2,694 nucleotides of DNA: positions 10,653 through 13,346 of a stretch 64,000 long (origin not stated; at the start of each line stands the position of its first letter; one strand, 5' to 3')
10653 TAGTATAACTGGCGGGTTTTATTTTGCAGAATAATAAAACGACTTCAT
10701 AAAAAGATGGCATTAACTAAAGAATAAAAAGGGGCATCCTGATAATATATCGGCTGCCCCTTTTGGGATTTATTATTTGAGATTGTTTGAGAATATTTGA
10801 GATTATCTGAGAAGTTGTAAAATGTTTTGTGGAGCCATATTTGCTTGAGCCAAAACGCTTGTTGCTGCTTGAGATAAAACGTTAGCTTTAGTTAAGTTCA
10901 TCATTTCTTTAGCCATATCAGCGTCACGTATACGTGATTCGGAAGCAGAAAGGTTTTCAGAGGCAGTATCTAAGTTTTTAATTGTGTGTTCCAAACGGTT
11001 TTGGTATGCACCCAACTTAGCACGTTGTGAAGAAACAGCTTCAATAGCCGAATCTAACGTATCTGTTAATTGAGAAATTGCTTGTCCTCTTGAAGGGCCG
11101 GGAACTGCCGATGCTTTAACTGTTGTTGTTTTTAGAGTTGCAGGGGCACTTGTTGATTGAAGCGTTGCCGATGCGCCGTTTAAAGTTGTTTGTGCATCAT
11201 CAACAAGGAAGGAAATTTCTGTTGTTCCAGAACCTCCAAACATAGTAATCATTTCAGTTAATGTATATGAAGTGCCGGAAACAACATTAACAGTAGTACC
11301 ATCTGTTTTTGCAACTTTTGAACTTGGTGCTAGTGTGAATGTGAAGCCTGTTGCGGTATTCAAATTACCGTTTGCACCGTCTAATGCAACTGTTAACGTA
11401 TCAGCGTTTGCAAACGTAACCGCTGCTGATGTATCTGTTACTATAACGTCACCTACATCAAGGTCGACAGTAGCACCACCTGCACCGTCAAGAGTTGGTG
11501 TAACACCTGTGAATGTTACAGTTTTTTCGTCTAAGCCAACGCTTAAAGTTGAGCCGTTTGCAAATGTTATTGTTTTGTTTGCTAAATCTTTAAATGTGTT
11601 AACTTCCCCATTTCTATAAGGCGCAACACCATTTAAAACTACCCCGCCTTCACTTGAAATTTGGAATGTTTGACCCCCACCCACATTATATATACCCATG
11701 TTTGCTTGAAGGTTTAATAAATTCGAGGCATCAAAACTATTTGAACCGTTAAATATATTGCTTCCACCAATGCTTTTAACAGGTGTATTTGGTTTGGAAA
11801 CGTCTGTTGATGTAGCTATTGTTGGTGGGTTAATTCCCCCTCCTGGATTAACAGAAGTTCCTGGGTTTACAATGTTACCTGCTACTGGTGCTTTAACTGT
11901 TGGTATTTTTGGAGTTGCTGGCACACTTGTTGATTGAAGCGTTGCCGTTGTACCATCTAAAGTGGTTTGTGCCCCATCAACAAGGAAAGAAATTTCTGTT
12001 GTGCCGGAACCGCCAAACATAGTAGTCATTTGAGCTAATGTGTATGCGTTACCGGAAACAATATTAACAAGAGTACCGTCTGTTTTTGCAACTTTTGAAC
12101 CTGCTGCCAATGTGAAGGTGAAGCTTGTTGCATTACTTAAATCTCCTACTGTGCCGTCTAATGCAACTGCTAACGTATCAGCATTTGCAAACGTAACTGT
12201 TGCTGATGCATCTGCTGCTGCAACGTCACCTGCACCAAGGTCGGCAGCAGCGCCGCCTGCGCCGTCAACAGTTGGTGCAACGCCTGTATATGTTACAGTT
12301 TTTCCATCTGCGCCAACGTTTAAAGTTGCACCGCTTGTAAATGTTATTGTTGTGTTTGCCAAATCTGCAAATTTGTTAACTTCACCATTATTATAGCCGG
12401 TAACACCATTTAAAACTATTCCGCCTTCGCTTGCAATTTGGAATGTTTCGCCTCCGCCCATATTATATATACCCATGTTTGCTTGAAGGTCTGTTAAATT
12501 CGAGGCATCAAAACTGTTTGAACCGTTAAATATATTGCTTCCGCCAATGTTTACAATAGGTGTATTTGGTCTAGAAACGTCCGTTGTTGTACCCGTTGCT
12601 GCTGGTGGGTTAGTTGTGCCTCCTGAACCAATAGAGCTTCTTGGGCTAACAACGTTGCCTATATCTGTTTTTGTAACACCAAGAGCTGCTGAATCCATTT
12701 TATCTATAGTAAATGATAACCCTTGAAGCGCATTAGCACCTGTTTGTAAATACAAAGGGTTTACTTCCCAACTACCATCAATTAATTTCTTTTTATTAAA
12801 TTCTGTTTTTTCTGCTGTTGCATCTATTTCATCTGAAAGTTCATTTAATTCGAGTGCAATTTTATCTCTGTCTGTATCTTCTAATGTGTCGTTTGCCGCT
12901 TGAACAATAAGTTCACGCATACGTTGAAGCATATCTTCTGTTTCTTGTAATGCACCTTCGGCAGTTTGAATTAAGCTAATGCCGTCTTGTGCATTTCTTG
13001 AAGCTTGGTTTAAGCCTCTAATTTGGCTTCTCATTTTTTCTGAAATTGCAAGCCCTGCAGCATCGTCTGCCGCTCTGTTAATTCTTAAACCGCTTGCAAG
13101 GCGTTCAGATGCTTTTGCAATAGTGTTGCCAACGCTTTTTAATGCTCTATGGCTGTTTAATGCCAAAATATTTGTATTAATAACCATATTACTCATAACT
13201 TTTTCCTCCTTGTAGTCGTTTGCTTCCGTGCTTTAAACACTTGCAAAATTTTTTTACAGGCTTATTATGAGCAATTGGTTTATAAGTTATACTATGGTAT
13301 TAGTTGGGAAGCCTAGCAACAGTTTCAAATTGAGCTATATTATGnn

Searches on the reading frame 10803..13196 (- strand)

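Call 18: search_protein_families(library=pfam, proteins=[window:10803-13196:-], max_evalue=0.001)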
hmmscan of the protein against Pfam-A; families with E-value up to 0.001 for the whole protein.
window:10803-13196:- (797 aa): 2 families
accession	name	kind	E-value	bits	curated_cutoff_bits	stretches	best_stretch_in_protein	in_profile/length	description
PF00669.25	Flagellin_N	-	1.7e-44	151.7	26.6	1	6-143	1-138/139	Bacterial flagellin N-terminal helical region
PF00700.27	Flagellin_C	-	2.7e-29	101.7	23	1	712-796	2-86/86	Bacterial flagellin C-terminal helical region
